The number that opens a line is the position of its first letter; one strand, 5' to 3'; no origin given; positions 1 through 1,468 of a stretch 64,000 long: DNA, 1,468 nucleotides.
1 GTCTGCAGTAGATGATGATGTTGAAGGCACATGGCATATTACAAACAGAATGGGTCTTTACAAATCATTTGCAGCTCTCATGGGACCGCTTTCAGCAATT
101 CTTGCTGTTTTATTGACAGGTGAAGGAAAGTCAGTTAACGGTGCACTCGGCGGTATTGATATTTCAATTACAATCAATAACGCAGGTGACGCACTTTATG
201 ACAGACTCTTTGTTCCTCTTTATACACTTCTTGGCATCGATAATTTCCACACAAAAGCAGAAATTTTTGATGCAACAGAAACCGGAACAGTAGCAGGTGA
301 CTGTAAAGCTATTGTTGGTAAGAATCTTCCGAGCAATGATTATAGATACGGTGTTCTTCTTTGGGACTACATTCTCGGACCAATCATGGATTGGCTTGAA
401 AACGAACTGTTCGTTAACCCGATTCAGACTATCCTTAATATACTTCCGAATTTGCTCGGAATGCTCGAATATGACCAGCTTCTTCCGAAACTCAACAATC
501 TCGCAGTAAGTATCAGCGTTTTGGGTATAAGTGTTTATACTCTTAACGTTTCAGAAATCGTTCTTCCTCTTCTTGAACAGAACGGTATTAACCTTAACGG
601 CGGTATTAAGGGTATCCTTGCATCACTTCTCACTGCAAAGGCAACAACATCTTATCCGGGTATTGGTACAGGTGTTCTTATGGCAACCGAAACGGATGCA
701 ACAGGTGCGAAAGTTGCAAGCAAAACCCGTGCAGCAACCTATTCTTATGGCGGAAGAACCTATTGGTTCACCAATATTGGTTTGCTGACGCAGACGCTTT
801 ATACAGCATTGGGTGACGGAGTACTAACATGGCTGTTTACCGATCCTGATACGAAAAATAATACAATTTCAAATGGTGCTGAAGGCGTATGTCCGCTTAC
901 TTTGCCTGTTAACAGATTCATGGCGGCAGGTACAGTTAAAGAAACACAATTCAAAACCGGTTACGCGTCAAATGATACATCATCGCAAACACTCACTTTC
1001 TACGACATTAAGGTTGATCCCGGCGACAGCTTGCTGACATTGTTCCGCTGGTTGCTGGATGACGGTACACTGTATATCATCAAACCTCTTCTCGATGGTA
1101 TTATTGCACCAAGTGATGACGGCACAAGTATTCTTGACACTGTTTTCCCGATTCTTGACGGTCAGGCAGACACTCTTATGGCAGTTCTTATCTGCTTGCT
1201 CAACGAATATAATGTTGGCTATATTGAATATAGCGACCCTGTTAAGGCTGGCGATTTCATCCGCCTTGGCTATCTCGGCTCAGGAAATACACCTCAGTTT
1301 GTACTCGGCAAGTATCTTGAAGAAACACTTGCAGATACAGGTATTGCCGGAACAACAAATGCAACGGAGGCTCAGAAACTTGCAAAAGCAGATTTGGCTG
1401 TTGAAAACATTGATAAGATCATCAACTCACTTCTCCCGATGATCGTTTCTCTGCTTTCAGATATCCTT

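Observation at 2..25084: Giant gene of at least 25 kb encoding a modular protein of more than 8344 aa with no recognisable family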

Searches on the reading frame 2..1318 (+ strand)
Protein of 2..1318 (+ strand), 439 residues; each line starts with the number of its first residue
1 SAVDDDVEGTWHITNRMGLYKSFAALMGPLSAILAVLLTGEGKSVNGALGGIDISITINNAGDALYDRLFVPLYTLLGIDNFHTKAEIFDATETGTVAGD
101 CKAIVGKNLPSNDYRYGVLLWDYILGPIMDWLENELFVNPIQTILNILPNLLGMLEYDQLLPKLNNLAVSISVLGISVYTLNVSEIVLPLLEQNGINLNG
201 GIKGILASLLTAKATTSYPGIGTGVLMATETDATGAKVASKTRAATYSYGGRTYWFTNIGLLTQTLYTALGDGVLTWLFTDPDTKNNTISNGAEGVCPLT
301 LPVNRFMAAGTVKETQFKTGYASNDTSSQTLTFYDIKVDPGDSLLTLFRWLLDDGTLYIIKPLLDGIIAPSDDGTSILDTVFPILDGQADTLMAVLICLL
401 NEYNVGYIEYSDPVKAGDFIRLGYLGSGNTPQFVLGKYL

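Call 108: find_related_loci(query=window:2-1318:+, collection=metagenome_contigs, flank=10000)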
Query window:2-1318:+ (439 aa) in metagenome_contigs; peptide patterns used: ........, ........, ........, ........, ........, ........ (x = any residue, [..] = any of these).
85 stretches matched a pattern, but none encodes a relative of the query by tblastn (E <= 1e-3).
